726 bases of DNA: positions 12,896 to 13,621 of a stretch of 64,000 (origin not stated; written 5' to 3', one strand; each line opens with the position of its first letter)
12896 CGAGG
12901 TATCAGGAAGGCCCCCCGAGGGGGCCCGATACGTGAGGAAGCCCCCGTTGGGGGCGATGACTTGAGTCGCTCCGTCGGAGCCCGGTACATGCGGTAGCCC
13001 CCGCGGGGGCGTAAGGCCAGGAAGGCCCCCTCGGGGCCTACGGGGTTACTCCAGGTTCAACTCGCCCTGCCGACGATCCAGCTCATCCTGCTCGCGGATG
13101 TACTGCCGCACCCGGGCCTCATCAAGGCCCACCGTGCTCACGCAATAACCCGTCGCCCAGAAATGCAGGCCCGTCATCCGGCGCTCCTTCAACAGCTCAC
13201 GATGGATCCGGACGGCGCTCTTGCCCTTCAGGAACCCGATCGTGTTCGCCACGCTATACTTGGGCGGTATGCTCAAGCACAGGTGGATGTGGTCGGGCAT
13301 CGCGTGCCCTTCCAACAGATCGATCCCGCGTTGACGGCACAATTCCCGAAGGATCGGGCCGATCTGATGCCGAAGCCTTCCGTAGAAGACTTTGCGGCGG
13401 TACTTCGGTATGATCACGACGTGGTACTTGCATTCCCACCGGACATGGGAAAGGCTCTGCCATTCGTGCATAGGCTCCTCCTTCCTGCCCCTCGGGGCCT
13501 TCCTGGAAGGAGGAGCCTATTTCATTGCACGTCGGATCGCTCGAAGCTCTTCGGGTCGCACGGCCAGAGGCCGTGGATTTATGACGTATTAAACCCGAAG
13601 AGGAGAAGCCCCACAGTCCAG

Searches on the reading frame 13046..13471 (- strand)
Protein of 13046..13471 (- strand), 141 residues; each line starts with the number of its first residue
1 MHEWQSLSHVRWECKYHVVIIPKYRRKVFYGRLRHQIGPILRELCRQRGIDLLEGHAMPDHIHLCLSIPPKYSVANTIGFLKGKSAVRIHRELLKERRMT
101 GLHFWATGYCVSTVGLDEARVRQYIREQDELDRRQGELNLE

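Call 3: search_protein_families(library=ncbifam, proteins=[window:13046-13471:-], max_evalue=1)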
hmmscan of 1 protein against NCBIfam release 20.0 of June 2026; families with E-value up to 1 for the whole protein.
window:13046-13471:- (141 aa): 2 families
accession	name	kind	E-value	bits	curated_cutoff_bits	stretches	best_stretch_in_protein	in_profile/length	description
NF033573.1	transpos_IS200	equivalog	4.5e-38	130.3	55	1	5-127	2-126/126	IS200/IS605 family transposase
NF047646.1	REP_Tyr_transpos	equivalog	3.5e-05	23.7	80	1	41-116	38-116/146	REP-associated tyrosine transposase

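Call 4: search_protein_families(library=pfam, proteins=[window:13046-13471:-], max_evalue=0.01)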
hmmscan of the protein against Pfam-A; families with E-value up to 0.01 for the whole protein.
window:13046-13471:- (141 aa): 1 family
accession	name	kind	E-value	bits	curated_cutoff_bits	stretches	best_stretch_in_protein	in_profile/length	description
PF01797.21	Y1_Tnp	-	2e-35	122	23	1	12-128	3-121/121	Transposase IS200 like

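Call 10: find_encoding_contigs(protein=window:13046-13471:-, flank=3000, max_places=10)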
Protein window:13046-13471:- (141 aa): 2 contigs read that carry it; 1 place shown.
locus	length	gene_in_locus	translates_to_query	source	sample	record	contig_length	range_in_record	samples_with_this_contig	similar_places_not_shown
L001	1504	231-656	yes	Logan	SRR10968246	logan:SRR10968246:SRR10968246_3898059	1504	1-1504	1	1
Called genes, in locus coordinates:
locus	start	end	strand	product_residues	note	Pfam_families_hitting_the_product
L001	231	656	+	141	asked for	PF01797:Y1_Tnp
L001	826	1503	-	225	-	?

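Call 14: find_homologous_proteins(query=window:13046-13471:-, max_evalue=1e-20)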
Query window:13046-13471:- (141 aa): 7950 proteins with E <= 1e-20 among 8000 candidates; the best 120 are listed.
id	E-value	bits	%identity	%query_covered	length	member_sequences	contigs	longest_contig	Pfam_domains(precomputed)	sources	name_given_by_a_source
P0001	3.9e-89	314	96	100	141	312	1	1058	PF01797.22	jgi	jgi:putative transposase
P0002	8.6e-88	310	97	100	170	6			PF01797.22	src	-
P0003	2.5e-87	308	95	100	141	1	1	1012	PF01797.22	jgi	jgi:putative transposase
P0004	2.3e-86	305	94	100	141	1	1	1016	PF01797.22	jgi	jgi:putative transposase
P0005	1.6e-85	302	94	100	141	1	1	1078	PF01797.22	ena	-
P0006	3.9e-85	301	91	100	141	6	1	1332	PF01797.22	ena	-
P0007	4.2e-85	301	92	100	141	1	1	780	PF01797.22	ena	-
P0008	1.1e-84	300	91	100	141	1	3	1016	PF01797.22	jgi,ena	jgi:putative transposase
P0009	2.9e-84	298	91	100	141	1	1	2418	PF01797.22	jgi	jgi:REP-associated tyrosine transposase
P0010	4.4e-84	298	91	100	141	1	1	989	PF01797.22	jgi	jgi:putative transposase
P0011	5.0e-84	297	91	100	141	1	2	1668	PF01797.22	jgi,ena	jgi:REP-associated tyrosine transposase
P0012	6.1e-84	297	91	100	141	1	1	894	PF01797.22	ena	-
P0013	1.1e-83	296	91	100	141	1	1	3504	PF01797.22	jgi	jgi:putative transposase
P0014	2.8e-83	295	92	100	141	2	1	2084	PF01797.22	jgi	jgi:putative transposase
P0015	3.5e-83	295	90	100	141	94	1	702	PF01797.22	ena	-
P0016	7.8e-83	294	91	100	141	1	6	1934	PF01797.22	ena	-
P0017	8.7e-83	293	89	100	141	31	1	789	PF01797.22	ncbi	-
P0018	1.2e-82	293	91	100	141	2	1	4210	PF01797.22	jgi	jgi:putative transposase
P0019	2.7e-82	292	89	100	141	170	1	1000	PF01797.22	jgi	-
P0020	3.6e-82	291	90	100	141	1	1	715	PF01797.22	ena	-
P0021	4.3e-82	291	90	100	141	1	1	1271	PF01797.22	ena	-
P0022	5.0e-82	291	90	100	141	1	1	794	PF01797.22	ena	-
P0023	6.4e-82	291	91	100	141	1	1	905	PF01797.22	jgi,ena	jgi:putative transposase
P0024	6.6e-82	291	91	100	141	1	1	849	PF01797.22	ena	-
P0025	6.9e-82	291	89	100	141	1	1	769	PF01797.22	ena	-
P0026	7.6e-82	290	90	100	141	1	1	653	PF01797.22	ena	-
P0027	8.3e-82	290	89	100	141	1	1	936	PF01797.22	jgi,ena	-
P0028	8.4e-82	290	91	100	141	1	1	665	PF01797.22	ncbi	-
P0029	8.6e-82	290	90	100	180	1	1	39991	PF01797.22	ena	-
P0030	1.1e-81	290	87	100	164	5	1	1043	PF01797.22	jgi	jgi:putative transposase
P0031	1.2e-81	290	90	100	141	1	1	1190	PF01797.22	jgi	-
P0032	1.6e-81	289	89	100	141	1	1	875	PF01797.22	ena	-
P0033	1.7e-81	289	89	100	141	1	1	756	PF01797.22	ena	-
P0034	1.7e-81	289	88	100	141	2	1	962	PF01797.22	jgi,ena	-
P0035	1.9e-81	289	89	100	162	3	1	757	PF01797.22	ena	-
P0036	1.9e-81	289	90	100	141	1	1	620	PF01797.22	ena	-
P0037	2.2e-81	289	88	100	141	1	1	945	PF01797.22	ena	-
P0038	2.2e-81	289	90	100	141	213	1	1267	PF01797.22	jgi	jgi:putative transposase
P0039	2.3e-81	289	90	100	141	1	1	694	PF01797.22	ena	-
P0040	2.4e-81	289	90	100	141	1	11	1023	PF01797.22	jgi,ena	-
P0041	2.7e-81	289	87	100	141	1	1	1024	PF01797.22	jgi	-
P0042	2.8e-81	289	89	100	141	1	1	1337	PF01797.22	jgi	jgi:putative transposase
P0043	2.8e-81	289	90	100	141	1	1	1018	PF01797.22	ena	-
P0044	3.4e-81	288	90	100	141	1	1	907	PF01797.22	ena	-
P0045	3.6e-81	288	88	100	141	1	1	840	PF01797.22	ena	-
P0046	4.3e-81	288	89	100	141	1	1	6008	PF01797.22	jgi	jgi:putative transposase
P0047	5.6e-81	288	87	100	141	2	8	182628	PF01797.22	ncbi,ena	-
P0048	5.9e-81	288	89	100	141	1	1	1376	PF01797.22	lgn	-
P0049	5.9e-81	287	89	100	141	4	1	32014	PF01797.22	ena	-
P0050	6.0e-81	287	89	100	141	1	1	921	PF01797.22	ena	-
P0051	6.2e-81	287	85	100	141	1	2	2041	PF01797.22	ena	-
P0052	6.5e-81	287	88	100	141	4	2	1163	PF01797.22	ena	-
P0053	6.9e-81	287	89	100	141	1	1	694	PF01797.22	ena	-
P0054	7.7e-81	287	89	100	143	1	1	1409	PF01797.22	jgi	jgi:putative transposase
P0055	1.1e-80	287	87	100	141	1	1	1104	PF01797.22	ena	-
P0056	1.4e-80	286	88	100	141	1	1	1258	PF01797.22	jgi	jgi:putative transposase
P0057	1.6e-80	286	86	100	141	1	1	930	PF01797.22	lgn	-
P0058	1.6e-80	286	89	100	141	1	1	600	PF01797.22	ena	-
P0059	1.7e-80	286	88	100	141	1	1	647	PF01797.22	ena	-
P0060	1.7e-80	286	88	100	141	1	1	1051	PF01797.22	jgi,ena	jgi:putative transposase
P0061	1.8e-80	286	87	100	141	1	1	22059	PF01797.22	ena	-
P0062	1.9e-80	286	89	100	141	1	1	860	PF01797.22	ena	-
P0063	1.9e-80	286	87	100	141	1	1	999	PF01797.22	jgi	jgi:putative transposase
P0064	2.0e-80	286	84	100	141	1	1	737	PF01797.22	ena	-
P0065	2.0e-80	286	89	100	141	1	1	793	PF01797.22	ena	-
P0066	2.3e-80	286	84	100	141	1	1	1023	PF01797.22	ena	-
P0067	2.3e-80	286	87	100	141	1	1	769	PF01797.22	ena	-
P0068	2.3e-80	286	88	100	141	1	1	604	PF01797.22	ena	-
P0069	2.4e-80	286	87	100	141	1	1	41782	PF01797.22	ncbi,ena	-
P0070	2.5e-80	285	86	100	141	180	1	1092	PF01797.22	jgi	jgi:putative transposase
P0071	2.7e-80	285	86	100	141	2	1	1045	PF01797.22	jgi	-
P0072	2.7e-80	285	87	100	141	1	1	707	PF01797.22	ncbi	-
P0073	3.0e-80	285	87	99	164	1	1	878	PF01797.22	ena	-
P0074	3.1e-80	285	88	100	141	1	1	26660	PF01797.22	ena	-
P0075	3.4e-80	285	87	100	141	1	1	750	PF01797.22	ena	-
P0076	3.6e-80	285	87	100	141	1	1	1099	PF01797.22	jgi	jgi:putative transposase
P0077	3.7e-80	285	87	100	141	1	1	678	PF01797.22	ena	-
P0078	4.2e-80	285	87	100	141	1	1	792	PF01797.22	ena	-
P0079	4.2e-80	285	88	100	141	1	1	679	PF01797.22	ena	-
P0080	4.2e-80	285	89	100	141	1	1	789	PF01797.22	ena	-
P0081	4.5e-80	285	87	100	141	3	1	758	PF01797.22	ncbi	-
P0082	4.5e-80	285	87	100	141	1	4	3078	PF01797.22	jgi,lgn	-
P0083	4.6e-80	285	88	100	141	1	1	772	PF01797.22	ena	-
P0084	4.6e-80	285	87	100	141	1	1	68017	PF01797.22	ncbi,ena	-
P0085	4.8e-80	285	87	100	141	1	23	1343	PF01797.22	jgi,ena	-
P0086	4.8e-80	285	89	100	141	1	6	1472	PF01797.22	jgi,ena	-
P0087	5.2e-80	284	85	100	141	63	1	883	PF01797.22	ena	-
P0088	5.6e-80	284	88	100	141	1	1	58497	PF01797.22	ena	-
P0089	5.6e-80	284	87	100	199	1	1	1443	PF01797.22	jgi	jgi:putative transposase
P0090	5.7e-80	284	87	100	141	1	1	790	PF01797.22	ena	-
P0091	5.7e-80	284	87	100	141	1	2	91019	PF01797.22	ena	-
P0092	5.7e-80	284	85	100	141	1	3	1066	PF01797.22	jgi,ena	-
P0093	5.8e-80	284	89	100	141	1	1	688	PF01797.22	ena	-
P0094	5.9e-80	284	85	100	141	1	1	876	PF01797.22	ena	-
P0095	6.1e-80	284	87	100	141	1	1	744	PF01797.22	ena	-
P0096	6.2e-80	284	88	100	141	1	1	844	PF01797.22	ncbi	-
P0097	6.6e-80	284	87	100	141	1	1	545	PF01797.22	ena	-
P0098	6.7e-80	284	90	100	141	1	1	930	PF01797.22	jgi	jgi:putative transposase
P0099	6.7e-80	284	87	100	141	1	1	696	PF01797.22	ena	-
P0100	6.9e-80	284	84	100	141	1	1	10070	PF01797.22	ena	-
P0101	7.6e-80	284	87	100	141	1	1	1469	PF01797.22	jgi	jgi:putative transposase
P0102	7.7e-80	284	87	100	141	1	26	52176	PF01797.22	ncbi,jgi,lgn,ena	jgi:putative transposase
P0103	8.6e-80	284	87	100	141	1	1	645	PF01797.22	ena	-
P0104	8.7e-80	284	87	100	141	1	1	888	PF01797.22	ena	-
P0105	8.8e-80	284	89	100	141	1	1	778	PF01797.22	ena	-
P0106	8.8e-80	284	87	99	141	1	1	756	PF01797.22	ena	-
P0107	9.3e-80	284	89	100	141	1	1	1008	PF01797.22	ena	-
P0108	9.3e-80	284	87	100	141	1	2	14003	PF01797.22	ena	-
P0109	9.7e-80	284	87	100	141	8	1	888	PF01797.22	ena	-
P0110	1.0e-79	283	84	100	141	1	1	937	PF01797.22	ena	-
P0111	1.1e-79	283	87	100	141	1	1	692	PF01797.22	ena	-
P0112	1.1e-79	283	87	100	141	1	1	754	PF01797.22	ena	-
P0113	1.1e-79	283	87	100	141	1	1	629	PF01797.22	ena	-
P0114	1.1e-79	283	87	100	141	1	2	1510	PF01797.22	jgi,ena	jgi:putative transposase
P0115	1.1e-79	283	87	100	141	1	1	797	PF01797.22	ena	-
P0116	1.2e-79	283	87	100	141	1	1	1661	PF01797.22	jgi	-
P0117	1.2e-79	283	86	100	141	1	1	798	PF01797.22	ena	-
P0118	1.2e-79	283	87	100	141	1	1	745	PF01797.22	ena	-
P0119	1.3e-79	283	87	100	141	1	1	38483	PF01797.22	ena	-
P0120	1.3e-79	283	89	100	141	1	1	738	PF01797.22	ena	-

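Call 16: find_related_loci(query=window:13046-13471:-, collection=genome_contigs, flank=10000)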
Query window:13046-13471:- (141 aa) in genome_contigs; peptide patterns used: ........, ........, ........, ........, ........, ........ (x = any residue, [..] = any of these).
598 stretches matched a pattern (row limit reached: there are more); 576 encode a relative of the query (tblastn E <= 1e-3); the best 80 are kept; 80 distinct loci.
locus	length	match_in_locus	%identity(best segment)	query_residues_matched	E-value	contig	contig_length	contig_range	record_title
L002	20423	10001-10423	85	1-141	7e-81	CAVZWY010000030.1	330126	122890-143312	MAG: uncultured Planctomycetaceae bacterium isolate MFD02416.bin.2.64 genome assembly, contig: contig_70378, whole genom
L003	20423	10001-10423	85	1-141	7e-81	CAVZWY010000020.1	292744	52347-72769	MAG: uncultured Planctomycetaceae bacterium isolate MFD02416.bin.2.64 genome assembly, contig: contig_39432, whole genom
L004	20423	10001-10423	85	1-141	7e-81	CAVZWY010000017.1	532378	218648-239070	MAG: uncultured Planctomycetaceae bacterium isolate MFD02416.bin.2.64 genome assembly, contig: contig_21382, whole genom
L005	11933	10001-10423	84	1-141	6e-79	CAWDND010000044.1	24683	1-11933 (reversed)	MAG: uncultured Planctomycetaceae bacterium isolate MFD04944.bin.2.71 genome assembly, contig: contig_31632, whole genom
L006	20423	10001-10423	78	1-141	5e-77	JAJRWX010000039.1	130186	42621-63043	MAG: Planctomycetota bacterium isolate Dive96_bin2.90 k141_1485197, whole genome shotgun sequence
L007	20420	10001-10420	80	1-140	5e-76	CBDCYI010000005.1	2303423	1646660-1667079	MAG: Candidatus Marinacidobacterales bacterium isolate b59a947e-d931-455a-aa23-38fe8c6b6c4e genome assembly, contig: con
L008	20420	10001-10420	80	1-140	2e-75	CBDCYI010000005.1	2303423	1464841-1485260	MAG: Candidatus Marinacidobacterales bacterium isolate b59a947e-d931-455a-aa23-38fe8c6b6c4e genome assembly, contig: con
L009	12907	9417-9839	78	1-141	4e-75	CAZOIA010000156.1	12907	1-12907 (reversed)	MAG TPA_asm: uncultured Planctomycetales bacterium isolate binchicken_co262_338 genome assembly, contig: NODE_5445_lengt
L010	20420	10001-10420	79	1-140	9e-75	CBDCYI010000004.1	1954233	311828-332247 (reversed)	MAG: Candidatus Marinacidobacterales bacterium isolate b59a947e-d931-455a-aa23-38fe8c6b6c4e genome assembly, contig: con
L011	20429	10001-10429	77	1-141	1e-74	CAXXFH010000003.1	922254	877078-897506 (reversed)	MAG: Thermoguttaceae bacterium isolate 312aca04-849c-440b-8203-9b7a9de13541 genome assembly, contig: contig_3, whole gen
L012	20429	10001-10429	77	1-141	2e-74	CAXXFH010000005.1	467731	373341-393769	MAG: Thermoguttaceae bacterium isolate 312aca04-849c-440b-8203-9b7a9de13541 genome assembly, contig: contig_5, whole gen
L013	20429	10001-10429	77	1-141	2e-74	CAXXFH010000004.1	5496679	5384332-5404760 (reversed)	MAG: Thermoguttaceae bacterium isolate 312aca04-849c-440b-8203-9b7a9de13541 genome assembly, contig: contig_4, whole gen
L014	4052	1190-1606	78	1-139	5e-74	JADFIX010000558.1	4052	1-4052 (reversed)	MAG: Planctomycetota bacterium isolate B3T1B8 B3T1B8_NODE50658, whole genome shotgun sequence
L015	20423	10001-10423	78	1-141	1e-73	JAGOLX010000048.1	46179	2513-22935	MAG: Phycisphaerae bacterium isolate Go_SlDig_bin_445 Go_SlDig_2050_length_46179_cov_12.037414, whole genome shotgun seq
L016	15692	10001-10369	89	1-123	8e-74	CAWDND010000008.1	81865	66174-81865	MAG: uncultured Planctomycetaceae bacterium isolate MFD04944.bin.2.71 genome assembly, contig: contig_13341, whole genom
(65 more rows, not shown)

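Call 18: search_solved_structures(query=window:13046-13471:-, max_evalue=0.01, show_alignments=4)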
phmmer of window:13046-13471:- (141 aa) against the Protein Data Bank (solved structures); distinct sequences matched with E-value up to 0.01: 8.
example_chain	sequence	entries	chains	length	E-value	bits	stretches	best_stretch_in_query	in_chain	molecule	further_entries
2ec2_A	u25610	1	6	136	2e-24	89.4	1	3-129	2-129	136aa long hypothetical transposase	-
2f4f_A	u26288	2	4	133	5.3e-19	71.8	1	3-129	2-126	Transposase, putative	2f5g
2xm3_A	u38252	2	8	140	1.1e-18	70.9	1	12-130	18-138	TRANSPOSASE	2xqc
2xma_A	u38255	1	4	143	1.1e-18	70.8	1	12-130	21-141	TRANSPOSASE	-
2a6m_A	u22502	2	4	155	2.7e-18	69.5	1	6-133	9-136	ISHp608 transposase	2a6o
2vhg_A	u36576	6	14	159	3e-18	69.4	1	6-133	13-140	TRANSPOSASE ORFA | Putative transposase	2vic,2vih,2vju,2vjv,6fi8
2xo6_A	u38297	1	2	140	3.7e-18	69.1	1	12-129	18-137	TRANSPOSASE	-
2fyx_A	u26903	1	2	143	5.9e-16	62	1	12-129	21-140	transposase, putative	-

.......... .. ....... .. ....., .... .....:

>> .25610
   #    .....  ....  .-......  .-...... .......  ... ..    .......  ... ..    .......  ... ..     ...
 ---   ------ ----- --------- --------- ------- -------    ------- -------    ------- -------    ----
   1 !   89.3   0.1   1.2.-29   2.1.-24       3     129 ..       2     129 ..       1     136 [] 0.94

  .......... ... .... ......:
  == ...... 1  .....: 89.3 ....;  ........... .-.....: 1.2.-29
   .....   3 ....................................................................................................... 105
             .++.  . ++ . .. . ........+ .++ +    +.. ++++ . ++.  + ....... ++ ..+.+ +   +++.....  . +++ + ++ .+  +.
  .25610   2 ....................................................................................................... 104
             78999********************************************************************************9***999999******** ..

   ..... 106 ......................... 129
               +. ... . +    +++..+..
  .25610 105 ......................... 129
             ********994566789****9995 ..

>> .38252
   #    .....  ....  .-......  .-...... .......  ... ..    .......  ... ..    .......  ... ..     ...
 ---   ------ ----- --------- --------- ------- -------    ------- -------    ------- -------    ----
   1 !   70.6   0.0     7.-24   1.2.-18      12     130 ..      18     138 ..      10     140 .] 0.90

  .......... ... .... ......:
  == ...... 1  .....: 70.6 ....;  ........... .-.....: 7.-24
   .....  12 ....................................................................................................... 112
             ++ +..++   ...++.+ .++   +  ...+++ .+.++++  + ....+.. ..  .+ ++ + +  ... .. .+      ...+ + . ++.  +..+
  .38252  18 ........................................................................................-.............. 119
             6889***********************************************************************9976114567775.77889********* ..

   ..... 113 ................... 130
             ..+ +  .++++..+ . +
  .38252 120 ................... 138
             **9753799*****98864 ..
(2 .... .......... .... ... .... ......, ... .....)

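Call 20: find_related_loci(query=window:13046-13471:-, collection=metagenome_contigs, flank=2000)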
Query window:13046-13471:- (141 aa) in metagenome_contigs; peptide patterns used: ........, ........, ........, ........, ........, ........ (x = any residue, [..] = any of these).
600 stretches matched a pattern (row limit reached: there are more); 586 encode a relative of the query (tblastn E <= 1e-3); the best 80 are kept; 80 distinct loci.
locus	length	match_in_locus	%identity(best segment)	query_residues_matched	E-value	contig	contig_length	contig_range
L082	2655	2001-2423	97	1-141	5e-92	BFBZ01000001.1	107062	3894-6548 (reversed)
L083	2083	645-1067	88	1-141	2e-87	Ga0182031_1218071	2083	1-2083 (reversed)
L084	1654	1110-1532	87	1-141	5e-87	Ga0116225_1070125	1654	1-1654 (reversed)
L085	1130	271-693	86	1-141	9e-89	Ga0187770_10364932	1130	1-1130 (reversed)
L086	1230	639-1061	86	1-141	2e-88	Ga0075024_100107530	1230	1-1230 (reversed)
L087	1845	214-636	86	1-141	4e-86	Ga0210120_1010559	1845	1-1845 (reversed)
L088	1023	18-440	87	1-141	2e-89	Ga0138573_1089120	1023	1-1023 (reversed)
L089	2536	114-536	85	1-141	2e-83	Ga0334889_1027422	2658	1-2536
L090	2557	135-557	85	1-141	2e-82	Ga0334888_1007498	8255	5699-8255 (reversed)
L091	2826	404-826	82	1-141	2e-81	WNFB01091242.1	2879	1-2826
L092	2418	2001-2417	83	1-139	2e-80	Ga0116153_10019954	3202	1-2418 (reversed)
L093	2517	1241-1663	81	1-141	8e-81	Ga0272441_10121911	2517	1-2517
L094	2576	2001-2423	81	1-141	2e-79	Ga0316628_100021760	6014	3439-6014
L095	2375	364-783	81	1-140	2e-79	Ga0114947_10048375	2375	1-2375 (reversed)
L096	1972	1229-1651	79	1-141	3e-80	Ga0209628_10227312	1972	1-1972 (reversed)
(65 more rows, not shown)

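Call 39: search_dna_similar(query=window:13046-13471:-, collection=plasmids, mode=protein, max_rows=12)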
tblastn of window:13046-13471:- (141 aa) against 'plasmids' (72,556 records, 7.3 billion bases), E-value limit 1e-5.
Records with a match: 2579; places in all: 3237; records where one place covers at least 80% of the query: 1655.
Best place of each record, by identity: 60-80% 2; <60% 2577.
By first word of the organism name: Escherichia 734; Klebsiella 354; Enterococcus 292; Salmonella 274; Bacillus 135; Clostridium 79; Yersinia 71; Staphylococcus 49; Vibrio 36; Ligilactobacillus 32; and 175 more.
By predicted mobility (MOB-suite, as given by PLSDB): conjugative 1288; non-mobilizable 845; mobilizable 446.
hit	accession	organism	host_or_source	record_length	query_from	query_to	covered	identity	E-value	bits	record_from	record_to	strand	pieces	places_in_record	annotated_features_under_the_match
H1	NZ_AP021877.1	Desulfosarcina ovata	-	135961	1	133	94%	71.4%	1e-62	213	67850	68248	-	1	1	tnpA: IS200/IS605 family transposase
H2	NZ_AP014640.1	Leptolyngbya boryana IAM M-101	-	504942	1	140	99%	55.3%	3e-45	163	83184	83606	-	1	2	tnpA: IS200/IS605 family transposase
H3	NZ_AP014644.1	Leptolyngbya boryana dg5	-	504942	1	140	99%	55.3%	3e-45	163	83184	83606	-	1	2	tnpA: IS200/IS605 family transposase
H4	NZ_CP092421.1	Leptolyngbya boryana IU 594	-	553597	1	140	99%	55.3%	3e-45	163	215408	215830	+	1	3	tnpA: IS200/IS605 family transposase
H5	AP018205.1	Leptolyngbya boryana NIES-2135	-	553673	1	140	99%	55.3%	3e-45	163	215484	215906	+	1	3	transposase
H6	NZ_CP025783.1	Iodobacter fluviatilis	whole organism,Glacial lake sediment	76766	3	140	98%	56.1%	8e-46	165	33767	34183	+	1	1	tnpA: IS200/IS605 family transposase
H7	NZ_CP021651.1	Acidovorax sp. T1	-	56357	1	140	99%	54.6%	5e-45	162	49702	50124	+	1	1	tnpA: IS200/IS605 family transposase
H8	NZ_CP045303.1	Azotobacter salinestris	cell culture,soil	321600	1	140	99%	52.5%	3e-45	164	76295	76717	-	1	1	tnpA: IS200/IS605 family transposase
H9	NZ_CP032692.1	Rhizobium sp. CCGE532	Phaseolus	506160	1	140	99%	52.5%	3e-43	157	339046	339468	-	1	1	tnpA: IS200/IS605 family transposase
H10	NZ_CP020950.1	Rhizobium sp. CIAT894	-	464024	1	140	99%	52.5%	4e-43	157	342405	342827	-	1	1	tnpA: IS200/IS605 family transposase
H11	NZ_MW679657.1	Achromobacter sp.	-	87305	1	140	99%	52.5%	9e-43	156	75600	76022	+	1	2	tnpA: IS200/IS605 family transposase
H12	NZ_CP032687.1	Rhizobium sp. CCGE531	Phaseolus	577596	1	134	95%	54.8%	1e-43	159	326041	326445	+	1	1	tnpA: IS200/IS605 family transposase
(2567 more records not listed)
